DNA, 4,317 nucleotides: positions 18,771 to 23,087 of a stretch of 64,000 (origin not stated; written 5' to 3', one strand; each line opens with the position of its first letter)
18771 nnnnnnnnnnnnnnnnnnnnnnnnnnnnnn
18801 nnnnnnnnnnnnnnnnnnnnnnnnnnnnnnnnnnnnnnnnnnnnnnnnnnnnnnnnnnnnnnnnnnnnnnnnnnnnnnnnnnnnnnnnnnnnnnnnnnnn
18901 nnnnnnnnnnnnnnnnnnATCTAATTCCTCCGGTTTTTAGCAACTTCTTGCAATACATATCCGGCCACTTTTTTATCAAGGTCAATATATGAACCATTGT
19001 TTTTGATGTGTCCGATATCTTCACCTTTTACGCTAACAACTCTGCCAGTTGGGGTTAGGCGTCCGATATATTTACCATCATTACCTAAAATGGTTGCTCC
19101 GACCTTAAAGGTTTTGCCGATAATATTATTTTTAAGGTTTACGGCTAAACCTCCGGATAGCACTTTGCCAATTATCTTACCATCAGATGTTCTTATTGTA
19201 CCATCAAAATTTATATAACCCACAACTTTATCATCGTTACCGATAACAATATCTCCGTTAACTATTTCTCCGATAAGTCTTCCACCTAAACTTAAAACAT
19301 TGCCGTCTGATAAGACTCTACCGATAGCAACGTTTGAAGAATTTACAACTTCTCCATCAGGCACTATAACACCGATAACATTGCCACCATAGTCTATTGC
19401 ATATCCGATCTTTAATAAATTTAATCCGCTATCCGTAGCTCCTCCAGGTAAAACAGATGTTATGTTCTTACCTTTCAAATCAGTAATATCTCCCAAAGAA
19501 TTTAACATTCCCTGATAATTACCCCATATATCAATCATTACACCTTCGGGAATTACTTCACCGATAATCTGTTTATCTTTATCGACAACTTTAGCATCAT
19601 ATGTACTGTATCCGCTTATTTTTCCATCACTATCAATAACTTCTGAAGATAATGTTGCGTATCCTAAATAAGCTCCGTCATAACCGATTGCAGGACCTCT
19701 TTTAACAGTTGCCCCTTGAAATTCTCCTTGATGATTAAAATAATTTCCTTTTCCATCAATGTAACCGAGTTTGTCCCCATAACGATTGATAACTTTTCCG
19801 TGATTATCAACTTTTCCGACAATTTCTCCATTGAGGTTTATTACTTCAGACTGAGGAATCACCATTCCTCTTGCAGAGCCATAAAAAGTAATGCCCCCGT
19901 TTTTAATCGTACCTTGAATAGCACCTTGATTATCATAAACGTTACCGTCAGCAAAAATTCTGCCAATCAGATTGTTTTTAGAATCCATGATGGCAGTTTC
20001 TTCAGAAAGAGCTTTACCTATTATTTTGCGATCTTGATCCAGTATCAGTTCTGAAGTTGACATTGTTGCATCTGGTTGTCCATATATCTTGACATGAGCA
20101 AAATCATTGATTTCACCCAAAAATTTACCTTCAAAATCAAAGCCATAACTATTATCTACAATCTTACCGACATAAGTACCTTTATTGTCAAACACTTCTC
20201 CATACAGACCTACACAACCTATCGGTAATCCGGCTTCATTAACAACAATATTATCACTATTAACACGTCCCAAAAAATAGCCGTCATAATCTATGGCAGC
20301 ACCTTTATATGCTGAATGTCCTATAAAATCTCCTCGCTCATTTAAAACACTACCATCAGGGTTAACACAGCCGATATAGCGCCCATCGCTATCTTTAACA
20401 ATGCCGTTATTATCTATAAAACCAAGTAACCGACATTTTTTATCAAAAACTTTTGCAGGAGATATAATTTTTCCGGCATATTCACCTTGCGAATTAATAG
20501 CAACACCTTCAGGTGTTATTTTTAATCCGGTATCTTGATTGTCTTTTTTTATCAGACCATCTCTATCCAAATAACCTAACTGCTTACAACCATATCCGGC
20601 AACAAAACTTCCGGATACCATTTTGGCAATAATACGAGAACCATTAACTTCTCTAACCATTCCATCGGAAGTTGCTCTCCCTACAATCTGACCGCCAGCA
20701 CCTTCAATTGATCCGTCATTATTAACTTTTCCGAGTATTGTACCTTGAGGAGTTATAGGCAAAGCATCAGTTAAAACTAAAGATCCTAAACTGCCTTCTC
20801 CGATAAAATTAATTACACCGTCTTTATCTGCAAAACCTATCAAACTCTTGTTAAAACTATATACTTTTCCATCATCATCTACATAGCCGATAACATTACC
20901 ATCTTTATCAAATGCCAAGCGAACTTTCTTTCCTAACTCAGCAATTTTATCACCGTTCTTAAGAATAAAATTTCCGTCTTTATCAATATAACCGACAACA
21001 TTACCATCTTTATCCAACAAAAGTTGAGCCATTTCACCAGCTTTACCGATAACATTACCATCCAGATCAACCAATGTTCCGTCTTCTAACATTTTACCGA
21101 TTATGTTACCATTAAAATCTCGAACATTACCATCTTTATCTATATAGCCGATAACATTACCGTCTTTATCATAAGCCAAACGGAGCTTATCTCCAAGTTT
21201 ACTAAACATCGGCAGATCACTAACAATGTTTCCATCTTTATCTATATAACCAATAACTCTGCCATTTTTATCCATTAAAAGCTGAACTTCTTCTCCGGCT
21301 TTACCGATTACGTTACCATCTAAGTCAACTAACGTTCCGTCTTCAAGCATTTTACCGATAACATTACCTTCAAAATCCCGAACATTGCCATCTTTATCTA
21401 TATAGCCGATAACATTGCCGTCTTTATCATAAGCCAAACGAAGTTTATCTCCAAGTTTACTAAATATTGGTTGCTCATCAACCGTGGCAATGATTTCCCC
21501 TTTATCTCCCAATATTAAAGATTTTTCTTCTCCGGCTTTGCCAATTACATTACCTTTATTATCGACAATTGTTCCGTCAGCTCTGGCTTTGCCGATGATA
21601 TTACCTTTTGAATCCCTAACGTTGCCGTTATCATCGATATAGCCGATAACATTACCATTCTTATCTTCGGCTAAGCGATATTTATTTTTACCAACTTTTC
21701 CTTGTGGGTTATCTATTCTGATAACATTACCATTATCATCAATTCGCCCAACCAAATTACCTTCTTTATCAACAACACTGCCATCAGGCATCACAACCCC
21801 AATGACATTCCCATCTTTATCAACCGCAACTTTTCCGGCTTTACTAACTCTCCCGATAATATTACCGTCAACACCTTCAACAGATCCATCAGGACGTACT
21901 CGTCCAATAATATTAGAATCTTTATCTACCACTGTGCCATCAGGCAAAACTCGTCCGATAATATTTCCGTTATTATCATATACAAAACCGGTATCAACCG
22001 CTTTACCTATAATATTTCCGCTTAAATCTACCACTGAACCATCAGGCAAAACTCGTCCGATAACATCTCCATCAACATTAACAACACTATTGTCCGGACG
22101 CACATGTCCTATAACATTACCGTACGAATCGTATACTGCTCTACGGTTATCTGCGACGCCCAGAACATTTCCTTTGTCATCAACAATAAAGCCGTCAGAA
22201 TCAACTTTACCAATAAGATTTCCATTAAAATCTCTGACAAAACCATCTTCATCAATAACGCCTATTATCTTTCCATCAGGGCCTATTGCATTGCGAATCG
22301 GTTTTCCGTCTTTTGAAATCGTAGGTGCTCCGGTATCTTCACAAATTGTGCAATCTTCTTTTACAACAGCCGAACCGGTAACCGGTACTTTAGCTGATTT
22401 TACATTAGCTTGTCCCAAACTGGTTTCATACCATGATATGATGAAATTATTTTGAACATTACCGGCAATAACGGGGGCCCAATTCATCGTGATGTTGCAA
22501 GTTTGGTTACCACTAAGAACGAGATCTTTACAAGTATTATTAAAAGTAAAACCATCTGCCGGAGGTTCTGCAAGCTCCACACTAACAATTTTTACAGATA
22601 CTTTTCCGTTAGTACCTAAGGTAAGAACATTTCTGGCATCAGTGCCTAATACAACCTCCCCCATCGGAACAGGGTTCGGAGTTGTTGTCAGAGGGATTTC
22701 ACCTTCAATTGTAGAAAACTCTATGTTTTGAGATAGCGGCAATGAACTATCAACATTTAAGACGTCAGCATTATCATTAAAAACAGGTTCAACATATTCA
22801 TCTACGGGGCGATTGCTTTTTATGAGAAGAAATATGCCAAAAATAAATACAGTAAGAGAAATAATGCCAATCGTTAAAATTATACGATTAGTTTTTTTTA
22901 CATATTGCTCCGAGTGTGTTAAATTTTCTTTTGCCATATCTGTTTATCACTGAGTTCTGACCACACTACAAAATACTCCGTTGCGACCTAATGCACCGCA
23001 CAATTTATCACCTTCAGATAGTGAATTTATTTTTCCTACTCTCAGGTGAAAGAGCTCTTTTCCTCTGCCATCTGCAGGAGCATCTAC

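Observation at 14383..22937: VirB10 and the adjacent 1338-aa ORF are built from arrays of the same 17-residue repeat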

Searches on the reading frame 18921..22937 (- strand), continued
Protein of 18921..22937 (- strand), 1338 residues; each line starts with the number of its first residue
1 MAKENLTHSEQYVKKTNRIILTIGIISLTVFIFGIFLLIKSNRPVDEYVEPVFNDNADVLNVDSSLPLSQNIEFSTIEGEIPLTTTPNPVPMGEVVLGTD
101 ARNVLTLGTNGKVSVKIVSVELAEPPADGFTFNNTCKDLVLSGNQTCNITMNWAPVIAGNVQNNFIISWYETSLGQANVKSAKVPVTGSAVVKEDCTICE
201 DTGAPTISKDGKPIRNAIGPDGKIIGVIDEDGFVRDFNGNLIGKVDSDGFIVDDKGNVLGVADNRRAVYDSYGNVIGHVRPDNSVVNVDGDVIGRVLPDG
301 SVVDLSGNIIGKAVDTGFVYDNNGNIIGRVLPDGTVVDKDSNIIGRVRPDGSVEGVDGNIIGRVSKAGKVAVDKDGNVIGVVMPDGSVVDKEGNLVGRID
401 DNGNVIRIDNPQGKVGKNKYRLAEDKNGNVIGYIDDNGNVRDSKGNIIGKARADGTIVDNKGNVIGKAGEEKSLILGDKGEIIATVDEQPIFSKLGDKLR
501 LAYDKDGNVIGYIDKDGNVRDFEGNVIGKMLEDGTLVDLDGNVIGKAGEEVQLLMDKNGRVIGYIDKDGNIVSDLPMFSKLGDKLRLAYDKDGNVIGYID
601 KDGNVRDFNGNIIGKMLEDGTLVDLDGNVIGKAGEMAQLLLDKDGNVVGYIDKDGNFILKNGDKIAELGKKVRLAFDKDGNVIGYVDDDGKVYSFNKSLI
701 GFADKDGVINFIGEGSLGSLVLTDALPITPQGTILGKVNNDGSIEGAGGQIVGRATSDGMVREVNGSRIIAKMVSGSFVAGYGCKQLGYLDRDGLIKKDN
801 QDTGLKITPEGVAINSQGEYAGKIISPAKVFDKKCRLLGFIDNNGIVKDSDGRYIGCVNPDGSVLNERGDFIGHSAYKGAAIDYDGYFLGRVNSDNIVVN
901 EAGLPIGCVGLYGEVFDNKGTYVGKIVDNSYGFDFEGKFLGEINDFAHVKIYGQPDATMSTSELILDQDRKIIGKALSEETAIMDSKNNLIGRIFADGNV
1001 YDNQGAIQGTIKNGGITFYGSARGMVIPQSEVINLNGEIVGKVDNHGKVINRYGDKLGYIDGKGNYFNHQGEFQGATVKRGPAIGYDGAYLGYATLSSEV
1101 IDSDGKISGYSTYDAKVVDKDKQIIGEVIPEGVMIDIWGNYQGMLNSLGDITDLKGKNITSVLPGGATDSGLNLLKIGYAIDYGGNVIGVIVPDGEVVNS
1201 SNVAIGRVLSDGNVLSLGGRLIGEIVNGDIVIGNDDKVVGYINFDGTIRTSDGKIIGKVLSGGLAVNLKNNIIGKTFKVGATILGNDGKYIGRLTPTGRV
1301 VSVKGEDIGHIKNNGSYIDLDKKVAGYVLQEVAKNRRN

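Call 69: fold_search(model_id=the predicted structure, library=pdb)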
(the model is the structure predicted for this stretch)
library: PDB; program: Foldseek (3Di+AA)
matches with E <= 10: 1651; with E <= 0.001: 238
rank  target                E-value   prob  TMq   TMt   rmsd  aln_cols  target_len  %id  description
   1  8qjd_B                7.2e-44  1.00  0.08  0.09  30.0      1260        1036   11  T6SS-linked Rhs repeat protein - Salmonella bongori Rhs-core domain (released 2024-09-25)
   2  8qja_A                3.1e-41  0.99  0.07  0.07  30.1      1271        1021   11  T6SS-linked Rhs repeat protein - Advenella mimigardefordensis VgrG-Rhs core (released 2024-09-25)
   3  8qja_D                2.9e-40  0.99  0.07  0.08  30.3      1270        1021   12  T6SS-linked Rhs repeat protein - Advenella mimigardefordensis VgrG-Rhs core (released 2024-09-25)
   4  7bam_A                1.1e-36  0.96  0.07  0.05  31.7      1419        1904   12  human Teneurin4 WT C2 (released 2021-12-01)
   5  8h8b                  4.0e-35  0.96  0.07  0.07  32.9      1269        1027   12  Type VI secretion system effector RhsP in its pre-autoproteolysis and monomeric form (released 2023-01-18)
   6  6ske_A                4.6e-35  0.94  0.07  0.06  33.1      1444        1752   12  Teneurin 2 in complex with Latrophilin 2 Lec domain (released 2020-02-12)
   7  9g2f_A                6.6e-34  0.99  0.10  0.08  33.1      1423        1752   11  Mouse Teneurin2 dimer variant A1B1 (released 2026-01-21)
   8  9g42_A                1.2e-33  0.89  0.07  0.05  35.3      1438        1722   11  Mouse Teneurin2 dimer variant A0B0 (released 2026-01-21)
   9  6fb3_A                1.6e-33  0.92  0.08  0.07  33.0      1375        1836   12  Teneurin 2 Partial Extracellular Domain (released 2018-03-28)
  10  8r51_A                2.9e-33  0.92  0.07  0.06  31.4      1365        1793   12  Mouse teneurin-3 non-compact subunit - A1B1 isoform (released 2024-05-08)
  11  6h6e_F                6.9e-22  0.44  0.06  0.04  32.3       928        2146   12  PTC3 holotoxin complex from Photorhabdus luminecens in prepore state (TcdA1, TcdB2, TccC3) (released 2018-10-03)
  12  9cwm_A                1.5e-21  0.35  0.08  0.04  36.4      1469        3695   10  Cryo-EM structure of human Low-density lipoprotein receptor-related protein 2 (released 2025-08-06)
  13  6sue_F                3.5e-21  0.30  0.06  0.04  32.5      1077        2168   11  Structure of Photorhabdus luminescens Tc holotoxin pore, Mutation TccC3-D651A (released 2019-11-06)
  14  6l7i_G                5.5e-21  0.30  0.05  0.07  31.8       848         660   12  Signal substraction of TcdB1-TccC2 and part of TcdA1 (released 2021-03-31)
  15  6h6f_F                6.4e-21  0.44  0.07  0.05  29.1      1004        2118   11  PTC3 holotoxin complex from Photorhabdus luminiscens - Mutant TcC-D651A (released 2018-10-03)
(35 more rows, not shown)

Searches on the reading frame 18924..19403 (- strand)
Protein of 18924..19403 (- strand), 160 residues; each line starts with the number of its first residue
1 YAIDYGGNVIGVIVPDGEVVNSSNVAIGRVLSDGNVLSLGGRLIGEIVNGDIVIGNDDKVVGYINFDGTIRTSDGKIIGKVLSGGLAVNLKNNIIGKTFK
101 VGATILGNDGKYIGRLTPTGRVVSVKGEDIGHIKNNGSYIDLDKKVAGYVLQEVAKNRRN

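Call 77: predict_structure(alignment_id=A2)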
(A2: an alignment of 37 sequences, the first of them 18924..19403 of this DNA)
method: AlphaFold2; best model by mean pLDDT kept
length: 160 residues; sequences in the alignment: 37
mean_pLDDT: 91.3   pTM: 0.81
mean pLDDT of the five models: 91.3, 90.6, 90.0, 89.4, 88.5
residues with pLDDT >= 90: 137; 70-90: 14; 50-70: 1; < 50: 8
segments of 3 or more residues with pLDDT < 50: 153-160
pLDDT, mean of each block of 10 residues (from residue 1): 93 95 96 93 92 96 95 96 93 95 93 95 97 95 95 42
secondary structure, 60 per line:
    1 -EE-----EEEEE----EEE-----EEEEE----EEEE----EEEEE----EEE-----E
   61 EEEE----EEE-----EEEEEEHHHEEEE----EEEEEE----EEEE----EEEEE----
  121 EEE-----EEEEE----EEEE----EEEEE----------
elements in order: E9-13 E18-20 E26-30 E35-38 E43-47 E52-54 E60-64 E69-71 E77-82 E86-89 E94-99 E104-107 E112-116 E121-123 E129-133 E138-141 E146-150

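Call 79: fold_search(model_id=the predicted structure, library=pdb)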
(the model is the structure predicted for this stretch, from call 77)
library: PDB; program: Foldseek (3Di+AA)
matches with E <= 10: 706; with E <= 0.001: 0
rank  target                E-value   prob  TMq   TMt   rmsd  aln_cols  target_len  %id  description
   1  2ww5                  1.4e-02  0.10  0.17  0.08  13.5       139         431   12  3D-structure of the modular autolysin LytC from Streptococcus pneumoniae at 1.6 A resolution (released 2010-04-21)
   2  8z5u_AT               1.5e-02  0.06  0.14  0.11  14.8       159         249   16  Cryo-EM structure of the rod-export apparatus with partial hook within the polar flagellar motor (released 2025-10-22)
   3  8hmc_B                1.6e-02  0.06  0.15  0.04  14.2       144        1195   21  base module state 1 of Tetrahymena IFT-A (released 2023-06-14)
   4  1dfc_A                1.8e-02  0.04  0.12  0.07  13.8       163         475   14  CRYSTAL STRUCTURE OF HUMAN FASCIN, AN ACTIN-CROSSLINKING PROTEIN (released 2000-11-22)
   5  2g7c_B                1.9e-02  0.07  0.15  0.11  14.7       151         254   18  Clostridium difficile Toxin A Fragment Bound to aGal(1,3)bGal(1,4)bGlcNAc (released 2006-04-18)
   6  8qbn_W                2.7e-02  0.06  0.16  0.09  15.1       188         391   12  Structure of the non-canonical CTLH E3 substrate receptor WDR26 bound to YPEL5 (released 2024-05-15)
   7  1dfc_B                2.7e-02  0.04  0.14  0.08  14.9       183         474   11  CRYSTAL STRUCTURE OF HUMAN FASCIN, AN ACTIN-CROSSLINKING PROTEIN (released 2000-11-22)
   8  5y42_C                3.7e-02  0.06  0.17  0.12  15.9       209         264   13  Native-crystal structure of three chain non-toxic type II ribosome inactivating protein purified from the seeds of Tri (released 2018-08-08)
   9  4pxw_A                4.3e-02  0.06  0.15  0.10  14.4       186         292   10  Crystal structure of human DCAF1 WD40 repeats (Q1250L) (released 2014-04-16)
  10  4rus_B                4.6e-02  0.04  0.16  0.12  17.1       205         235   13  Carp Fishelectin, holo form (released 2015-04-08)
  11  4pxw_B                4.6e-02  0.04  0.14  0.09  15.0       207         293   10  Crystal structure of human DCAF1 WD40 repeats (Q1250L) (released 2014-04-16)
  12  8z5u_AR               5.0e-02  0.04  0.14  0.10  15.2       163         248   16  Cryo-EM structure of the rod-export apparatus with partial hook within the polar flagellar motor (released 2025-10-22)
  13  9fqr_Xu               5.9e-02  0.06  0.16  0.20  15.8       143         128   13  96-nm repeat of axonemal doublet microtubules from bovine sperm (released 2025-03-26)
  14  7bin_l                5.9e-02  0.03  0.14  0.10  15.0       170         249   14  Salmonella export gate and rod refined in focussed C1 map (released 2021-05-05)
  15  5dm6_A                6.4e-02  0.02  0.13  0.10  15.8       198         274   16  Crystal structure of the 50S ribosomal subunit from Deinococcus radiodurans (released 2015-11-11)
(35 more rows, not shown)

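Call 87: fold_search(model_id=the predicted structure, library=viral)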
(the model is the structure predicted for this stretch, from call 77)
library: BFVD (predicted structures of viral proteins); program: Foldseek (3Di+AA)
matches with E <= 10: 1132; with E <= 0.001: 1
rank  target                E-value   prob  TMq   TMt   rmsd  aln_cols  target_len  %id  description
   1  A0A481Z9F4            3.9e-04  0.23  0.19  0.06  17.8       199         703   15  HNH endonuclease [Pithovirus LCPAC401]
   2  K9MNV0                1.8e-03  0.09  0.13  0.07  20.5       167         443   12  Fiber [Bovine adenovirus 6]
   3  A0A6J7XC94            5.1e-03  0.07  0.11  0.11  17.2       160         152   11  Uncharacterized protein [uncultured Caudovirales phage]
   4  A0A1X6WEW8            5.1e-03  0.06  0.12  0.10  18.3       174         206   11  (no name in the UniProt tables at hand)
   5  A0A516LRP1            8.9e-03  0.02  0.10  0.03  23.1       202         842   16  (no name in the UniProt tables at hand)
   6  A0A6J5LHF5            9.7e-03  0.08  0.14  0.14  13.2       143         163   19  Uncharacterized protein [uncultured Caudovirales phage]
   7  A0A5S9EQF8            1.0e-02  0.09  0.17  0.08  15.8       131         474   18  Uncharacterized protein [Tenacibaculum phage PTm1]
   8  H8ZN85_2              1.0e-02  0.07  0.17  0.05  23.8       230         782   13  Phage tail fiber-like protein [Synechococcus phage metaG-MbCM1]
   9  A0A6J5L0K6            1.1e-02  0.04  0.12  0.06  15.6       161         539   15  Uncharacterized protein [uncultured Caudovirales phage]
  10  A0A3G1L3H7            1.3e-02  0.12  0.21  0.13  15.1       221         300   11  Uncharacterized protein [Synechococcus phage S-CBWM1]
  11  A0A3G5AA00            1.4e-02  0.04  0.13  0.07  16.6       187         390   12  MORN repeat-containing protein [Hyperionvirus sp.]
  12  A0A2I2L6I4            1.6e-02  0.13  0.15  0.18  11.3        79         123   14  Uncharacterized protein [Orpheovirus IHUMI-LCC2]
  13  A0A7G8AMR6            1.6e-02  0.04  0.13  0.09  20.4       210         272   11  (no name in the UniProt tables at hand)
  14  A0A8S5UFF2            2.2e-02  0.02  0.11  0.09  18.0       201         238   13  Uncharacterized protein [Myoviridae sp. ctcyQ27]
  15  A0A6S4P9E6            2.5e-02  0.05  0.14  0.08  15.9       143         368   12  Endosialidase [uncultured phage_MedDCM-OCT-S45-C4]
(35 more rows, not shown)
